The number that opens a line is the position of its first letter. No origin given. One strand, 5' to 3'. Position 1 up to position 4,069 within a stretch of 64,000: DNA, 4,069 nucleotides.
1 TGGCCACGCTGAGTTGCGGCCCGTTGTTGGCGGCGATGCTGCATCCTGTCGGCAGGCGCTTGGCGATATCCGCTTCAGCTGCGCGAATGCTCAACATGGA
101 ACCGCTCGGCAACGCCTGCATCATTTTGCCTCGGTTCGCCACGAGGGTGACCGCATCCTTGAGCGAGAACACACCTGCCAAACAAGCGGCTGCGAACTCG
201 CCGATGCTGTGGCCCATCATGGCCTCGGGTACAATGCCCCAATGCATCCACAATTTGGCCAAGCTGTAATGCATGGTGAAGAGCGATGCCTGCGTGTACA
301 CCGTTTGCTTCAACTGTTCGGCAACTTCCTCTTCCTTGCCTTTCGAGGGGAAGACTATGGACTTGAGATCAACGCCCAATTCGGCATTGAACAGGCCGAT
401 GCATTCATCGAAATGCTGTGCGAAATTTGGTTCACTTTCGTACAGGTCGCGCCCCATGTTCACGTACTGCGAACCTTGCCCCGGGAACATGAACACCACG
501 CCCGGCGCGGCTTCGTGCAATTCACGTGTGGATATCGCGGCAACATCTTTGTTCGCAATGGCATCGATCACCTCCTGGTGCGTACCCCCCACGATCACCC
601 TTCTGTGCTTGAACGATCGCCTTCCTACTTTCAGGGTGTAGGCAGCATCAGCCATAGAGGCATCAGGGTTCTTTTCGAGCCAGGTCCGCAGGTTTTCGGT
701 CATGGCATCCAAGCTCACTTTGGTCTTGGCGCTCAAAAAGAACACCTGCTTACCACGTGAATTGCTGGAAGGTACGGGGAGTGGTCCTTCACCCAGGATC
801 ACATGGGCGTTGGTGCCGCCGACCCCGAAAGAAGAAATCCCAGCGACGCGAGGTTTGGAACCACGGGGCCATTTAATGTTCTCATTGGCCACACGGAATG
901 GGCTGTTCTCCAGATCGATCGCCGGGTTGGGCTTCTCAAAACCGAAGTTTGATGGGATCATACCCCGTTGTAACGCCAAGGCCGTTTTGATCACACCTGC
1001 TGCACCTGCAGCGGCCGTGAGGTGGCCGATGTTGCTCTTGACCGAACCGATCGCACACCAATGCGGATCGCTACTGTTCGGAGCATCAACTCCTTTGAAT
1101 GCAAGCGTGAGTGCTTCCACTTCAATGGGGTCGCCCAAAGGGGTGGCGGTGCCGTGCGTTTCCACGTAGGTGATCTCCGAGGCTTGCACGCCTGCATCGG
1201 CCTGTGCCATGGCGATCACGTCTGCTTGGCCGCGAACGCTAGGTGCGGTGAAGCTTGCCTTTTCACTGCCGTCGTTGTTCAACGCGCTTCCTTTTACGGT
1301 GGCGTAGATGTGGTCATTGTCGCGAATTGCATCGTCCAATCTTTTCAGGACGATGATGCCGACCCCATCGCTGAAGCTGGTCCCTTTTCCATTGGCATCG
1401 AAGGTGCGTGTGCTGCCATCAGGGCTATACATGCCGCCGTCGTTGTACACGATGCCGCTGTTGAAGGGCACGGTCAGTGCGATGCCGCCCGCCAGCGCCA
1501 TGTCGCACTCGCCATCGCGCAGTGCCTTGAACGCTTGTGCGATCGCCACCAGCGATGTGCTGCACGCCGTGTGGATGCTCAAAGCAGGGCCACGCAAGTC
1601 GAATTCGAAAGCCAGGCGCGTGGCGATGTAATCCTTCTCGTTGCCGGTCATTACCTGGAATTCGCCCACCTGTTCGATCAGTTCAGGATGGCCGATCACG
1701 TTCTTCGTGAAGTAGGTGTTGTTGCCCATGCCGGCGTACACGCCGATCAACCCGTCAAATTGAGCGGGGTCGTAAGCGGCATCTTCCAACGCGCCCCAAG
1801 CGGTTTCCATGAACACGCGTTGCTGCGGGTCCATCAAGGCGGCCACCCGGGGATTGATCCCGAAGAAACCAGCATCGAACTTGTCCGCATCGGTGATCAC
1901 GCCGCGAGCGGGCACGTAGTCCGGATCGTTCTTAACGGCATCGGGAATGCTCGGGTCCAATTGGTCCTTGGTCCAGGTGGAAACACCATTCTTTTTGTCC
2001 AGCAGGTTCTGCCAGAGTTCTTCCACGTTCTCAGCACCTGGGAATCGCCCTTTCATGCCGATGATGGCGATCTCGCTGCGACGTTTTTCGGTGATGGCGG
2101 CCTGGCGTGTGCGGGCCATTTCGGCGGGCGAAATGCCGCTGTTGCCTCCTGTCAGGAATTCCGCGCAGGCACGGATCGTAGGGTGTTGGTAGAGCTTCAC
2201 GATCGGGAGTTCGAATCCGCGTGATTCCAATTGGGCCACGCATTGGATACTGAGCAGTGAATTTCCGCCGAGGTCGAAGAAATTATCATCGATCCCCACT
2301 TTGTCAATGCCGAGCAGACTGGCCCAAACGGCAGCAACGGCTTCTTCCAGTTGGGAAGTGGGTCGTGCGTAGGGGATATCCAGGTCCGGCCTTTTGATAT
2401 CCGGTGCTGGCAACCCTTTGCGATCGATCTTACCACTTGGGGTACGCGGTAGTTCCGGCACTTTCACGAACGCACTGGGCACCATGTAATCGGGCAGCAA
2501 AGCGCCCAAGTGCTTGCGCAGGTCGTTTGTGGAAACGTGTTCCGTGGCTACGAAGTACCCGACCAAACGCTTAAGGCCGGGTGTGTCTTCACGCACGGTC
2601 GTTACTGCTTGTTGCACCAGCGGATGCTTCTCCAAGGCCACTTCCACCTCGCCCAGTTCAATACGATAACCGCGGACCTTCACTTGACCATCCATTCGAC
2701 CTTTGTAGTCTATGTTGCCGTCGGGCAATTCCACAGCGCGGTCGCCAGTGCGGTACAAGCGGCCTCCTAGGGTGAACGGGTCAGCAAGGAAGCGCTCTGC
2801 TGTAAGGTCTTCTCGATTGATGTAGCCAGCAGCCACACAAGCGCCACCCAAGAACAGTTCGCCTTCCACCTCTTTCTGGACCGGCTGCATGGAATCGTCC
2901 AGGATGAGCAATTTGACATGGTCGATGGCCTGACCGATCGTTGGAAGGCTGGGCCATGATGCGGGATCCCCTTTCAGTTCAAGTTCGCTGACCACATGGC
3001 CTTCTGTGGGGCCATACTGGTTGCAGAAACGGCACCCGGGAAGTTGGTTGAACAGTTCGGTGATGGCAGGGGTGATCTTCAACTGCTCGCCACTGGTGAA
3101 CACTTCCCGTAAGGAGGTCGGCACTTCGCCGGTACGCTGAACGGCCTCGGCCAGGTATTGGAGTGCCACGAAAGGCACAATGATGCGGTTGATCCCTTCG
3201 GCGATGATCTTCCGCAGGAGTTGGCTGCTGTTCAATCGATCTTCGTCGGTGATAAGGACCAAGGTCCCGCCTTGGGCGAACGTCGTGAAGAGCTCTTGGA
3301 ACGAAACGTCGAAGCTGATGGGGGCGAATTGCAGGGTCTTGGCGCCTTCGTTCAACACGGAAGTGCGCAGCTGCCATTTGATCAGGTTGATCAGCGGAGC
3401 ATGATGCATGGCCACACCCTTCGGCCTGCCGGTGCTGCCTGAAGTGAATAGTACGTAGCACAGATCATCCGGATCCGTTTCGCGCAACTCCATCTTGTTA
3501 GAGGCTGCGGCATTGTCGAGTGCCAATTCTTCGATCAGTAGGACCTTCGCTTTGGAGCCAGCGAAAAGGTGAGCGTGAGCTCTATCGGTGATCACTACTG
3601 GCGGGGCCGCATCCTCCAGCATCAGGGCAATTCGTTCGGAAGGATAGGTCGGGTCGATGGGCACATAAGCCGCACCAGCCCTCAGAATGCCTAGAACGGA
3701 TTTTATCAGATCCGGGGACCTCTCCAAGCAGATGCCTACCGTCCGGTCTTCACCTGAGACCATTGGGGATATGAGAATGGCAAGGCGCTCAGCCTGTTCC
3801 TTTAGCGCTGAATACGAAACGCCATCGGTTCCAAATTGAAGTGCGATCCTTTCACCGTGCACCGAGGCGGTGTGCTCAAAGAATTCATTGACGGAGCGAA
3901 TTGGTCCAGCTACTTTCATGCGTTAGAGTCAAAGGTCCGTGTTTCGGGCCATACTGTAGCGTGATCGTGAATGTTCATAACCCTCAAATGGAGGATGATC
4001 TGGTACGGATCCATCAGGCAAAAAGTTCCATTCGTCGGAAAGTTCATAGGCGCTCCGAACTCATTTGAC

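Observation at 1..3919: Hybrid NRPS-PKS megasynthase start (A-PCP-KS-AT) divergently transcribed from the giant T9SS cargo gene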

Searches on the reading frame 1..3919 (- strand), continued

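Call 49: search_protein_families(library=ncbifam, proteins=[L001:5583-7595:+, L081:9205-12786:+, L002:20376-21164:+], max_evalue=1e-10)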
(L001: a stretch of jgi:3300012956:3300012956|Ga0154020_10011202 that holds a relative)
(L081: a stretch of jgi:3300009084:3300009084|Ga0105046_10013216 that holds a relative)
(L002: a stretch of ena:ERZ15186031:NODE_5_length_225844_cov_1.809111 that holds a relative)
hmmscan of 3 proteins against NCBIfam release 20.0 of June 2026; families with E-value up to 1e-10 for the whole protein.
L001:5583-7595:+ (670 aa): 60 families (the best 25 are shown)
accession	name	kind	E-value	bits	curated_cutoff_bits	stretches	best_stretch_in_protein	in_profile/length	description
NF000818.0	PRK00062.1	subfamily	1.4e-71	241.5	398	1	211-596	35-426/429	glutamate-1-semialdehyde 2,1-aminomutase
TIGR00713.1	hemL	equivalog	1.7e-67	227.9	527.3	1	212-592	32-418/423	glutamate-1-semialdehyde 2,1-aminomutase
NF009055.0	PRK12389.1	equivalog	2.2e-55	188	637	1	212-597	37-428/431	glutamate-1-semialdehyde 2,1-aminomutase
NF041362.1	GntE_guanitoxin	equivalog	3.8e-45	154.2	525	1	177-542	4-365/426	guanitoxin biosynthesis PLP-dependent transaminase GntE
NF004856.0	PRK06209.1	equivalog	1e-41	142.9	486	1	212-594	42-413/450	glutamate-1-semialdehyde 2,1-aminomutase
TIGR00707.1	argD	subfamily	1.2e-38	132.9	410.05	1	211-525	10-323/381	acetylornithine/succinylornithine family transaminase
NF005993.0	PRK08117.1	subfamily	3.3e-36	124.8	574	1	201-530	16-351/433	aspartate aminotransferase family protein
NF001864.0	PRK00615.1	equivalog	3.3e-36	124.8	706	1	216-549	41-366/433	glutamate-1-semialdehyde aminotransferase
NF005453.0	PRK07046.1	subfamily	2.4e-35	122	425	1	170-540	19-379/453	transaminase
NF002797.0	PRK02936.1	equivalog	4.5e-34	117.8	496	1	211-515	12-307/385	acetylornithine transaminase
NF002874.0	PRK03244.1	equivalog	9.8e-34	116.8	457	1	211-523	26-331/399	acetylornithine transaminase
NF004426.0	PRK05769.1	equivalog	5.5e-33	114.4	552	1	208-520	34-353/441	acetyl ornithine aminotransferase family protein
NF042418.1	LysJ_Th_th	equivalog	1.3e-28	100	700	1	211-502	19-294/386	[LysW]-aminoadipate semialdehyde transaminase LysJ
NF045491.1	LysJ_Sulfobales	equivalog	1.5e-28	99.8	700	1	216-465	16-263/386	[LysW]-aminoadipate semialdehyde/glutamate semialdehyde transaminase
NF002325.0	PRK01278.1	subfamily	7.1e-28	97.3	372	1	211-529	14-318/395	acetylornithine transaminase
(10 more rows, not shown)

L081:9205-12786:+ (1194 aa): 85 families (the best 25 are shown)
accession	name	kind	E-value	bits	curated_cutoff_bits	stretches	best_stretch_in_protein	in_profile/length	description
NF004282.0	PRK05691.1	subfamily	1.5e-206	688.3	4090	1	26-1072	1728-2778/4334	non-ribosomal peptide synthase/polyketide synthase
NF047350.1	aureusi_NRPS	equivalog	5e-190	634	2500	2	553-1081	482-986/2373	aureusimine non-ribosomal peptide synthetase AusA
NF007605.2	PRK10252.1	equivalog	3.1e-144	482.1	2400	1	28-1191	5-1170/1292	enterobactin non-ribosomal peptide synthetase EntF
NF041803.1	NRPS_SolG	exception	3e-135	452.3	2200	1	131-1067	216-1153/1163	solanimycin non-ribosomal peptide synthetase SolG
NF038078.1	NRPS_MxcG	equivalog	8.2e-124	414.4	2300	1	26-1072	4-1044/1442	myxochelin non-ribosomal peptide synthetase MxcG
TIGR01733.1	AA-adenyl-dom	subfamily_domain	2.2e-123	412.1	317.4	1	512-909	1-408/409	amino acid adenylation domain-containing protein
TIGR03443.1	alpha_am_amid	equivalog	3e-84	283.3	1030.1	2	624-1069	413-917/1390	L-aminoadipate-semialdehyde dehydrogenase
TIGR01734.1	D-ala-DACP-lig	equivalog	3.3e-69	233.8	559.85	1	494-982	9-498/504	D-alanine--poly(phosphoribitol) ligase subunit DltA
NF003417.0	PRK04813.1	subfamily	4.4e-67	226.7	476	1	493-982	11-499/505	D-alanine--poly(phosphoribitol) ligase subunit DltA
TIGR03098.1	ligase_PEP_1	hypoth_equivalog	6.9e-61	206.3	592.35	1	490-982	5-514/517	acyl-CoA ligase (AMP-forming), exosortase A system-associated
NF004837.0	PRK06187.1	subfamily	2.3e-53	181.2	476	1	486-982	9-518/531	long-chain-fatty-acid--CoA ligase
NF052269.1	Staph_lig_FadD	equivalog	4e-47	160.7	650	1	508-981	25-488/499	long-chain-fatty-acid--CoA ligase FadD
NF005863.0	PRK07798.1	subfamily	1.4e-46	159.1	543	1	487-978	6-523/540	acyl-CoA synthetase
NF004114.0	PRK05605.1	equivalog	1.6e-38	132.4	766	1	608-980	204-563/575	long-chain-fatty-acid--CoA ligase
NF006181.0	PRK08314.1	subfamily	1.7e-38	132.3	705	2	619-980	197-548/563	long-chain-fatty-acid--CoA ligase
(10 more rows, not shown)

L002:20376-21164:+ (262 aa): 3 families
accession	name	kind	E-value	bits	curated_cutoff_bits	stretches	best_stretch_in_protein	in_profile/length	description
NF042922.1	4PPT_HetI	equivalog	1.9e-32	112.4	370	1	27-193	13-185/235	4'-phosphopantetheinyl transferase HetI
NF007676.0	PRK10351.1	equivalog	1.1e-11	44.7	174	1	97-204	50-157/195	4'-phosphopantetheinyl transferase AcpT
NF047349.1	4PPT_AusB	equivalog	4.3e-11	42.6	225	1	58-200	25-161/205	aureusimine biosynthesis 4'-phosphopantetheinyl transferase AusB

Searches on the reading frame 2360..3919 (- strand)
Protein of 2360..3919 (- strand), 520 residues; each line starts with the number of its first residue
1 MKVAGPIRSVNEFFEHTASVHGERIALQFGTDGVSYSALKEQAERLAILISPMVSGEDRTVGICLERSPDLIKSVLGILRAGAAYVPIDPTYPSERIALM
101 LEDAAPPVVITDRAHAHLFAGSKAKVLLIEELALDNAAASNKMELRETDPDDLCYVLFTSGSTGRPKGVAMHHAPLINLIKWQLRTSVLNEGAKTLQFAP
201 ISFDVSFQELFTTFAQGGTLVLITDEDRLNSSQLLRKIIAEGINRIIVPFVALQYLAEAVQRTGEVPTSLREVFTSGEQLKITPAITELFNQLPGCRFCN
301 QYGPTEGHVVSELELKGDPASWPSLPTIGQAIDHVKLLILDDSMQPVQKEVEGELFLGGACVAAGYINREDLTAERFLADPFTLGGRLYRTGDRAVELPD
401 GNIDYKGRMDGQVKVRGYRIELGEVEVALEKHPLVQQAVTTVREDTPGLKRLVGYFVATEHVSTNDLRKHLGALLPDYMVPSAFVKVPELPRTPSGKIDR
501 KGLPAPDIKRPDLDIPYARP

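Call 41: search_solved_structures(query=window:2360-3919:-, max_evalue=1e-40, show_alignments=0)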
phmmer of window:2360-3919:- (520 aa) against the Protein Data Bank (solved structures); distinct sequences matched with E-value up to 1e-40: 68 (the best 60 are shown).
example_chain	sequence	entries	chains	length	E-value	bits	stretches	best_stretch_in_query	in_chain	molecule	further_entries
9be3_A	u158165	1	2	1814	2.7e-169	567.2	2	9-506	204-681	Linear gramicidin synthase subunit A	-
9be4_A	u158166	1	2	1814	2.7e-169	567.2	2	9-506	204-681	Linear gramicidin synthase subunit A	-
6mfz_A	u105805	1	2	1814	2.7e-169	567.2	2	9-506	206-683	Linear gramicidin synthase subunit A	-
9meh_A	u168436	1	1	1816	2.7e-169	567.2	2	9-506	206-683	Linear gramicidin synthase subunit A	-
6mfy_A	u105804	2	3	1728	3.3e-169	566.9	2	9-506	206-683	Linear gramicidin synthase subunit A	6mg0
8xjz_C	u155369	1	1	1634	1.5e-107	363.4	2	11-503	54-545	Peptide synthetase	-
9bfd_B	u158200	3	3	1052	1.3e-102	347.2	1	6-507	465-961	Tyrocidine synthase 2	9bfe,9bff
4d4g_A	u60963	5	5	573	8.4e-101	341.2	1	8-519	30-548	APNAA1 | APNA A1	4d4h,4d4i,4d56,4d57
6p1j_A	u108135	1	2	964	5.6e-97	328.6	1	10-503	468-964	Txo2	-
8hlk_A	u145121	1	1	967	4.6e-94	319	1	8-507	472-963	Microcystin synthetase B (Fragment)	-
8jbr_A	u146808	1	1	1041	6.3e-93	315.2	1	7-509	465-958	McyA protein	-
5u89_A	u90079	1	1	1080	4.5e-89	302.5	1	11-508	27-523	Amino acid adenylation domain protein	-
5es5_A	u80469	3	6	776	4.5e-89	302.5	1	9-506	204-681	Linear gramicidin synthetase subunit A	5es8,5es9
5es6_A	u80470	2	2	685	4.8e-89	302.4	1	9-505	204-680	Linear gramicidin synthase subunit A | Linear gramicidin synthetase subunit A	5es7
6mfx_A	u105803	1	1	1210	7.9e-89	301.7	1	9-506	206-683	Linear gramicidin synthase subunit A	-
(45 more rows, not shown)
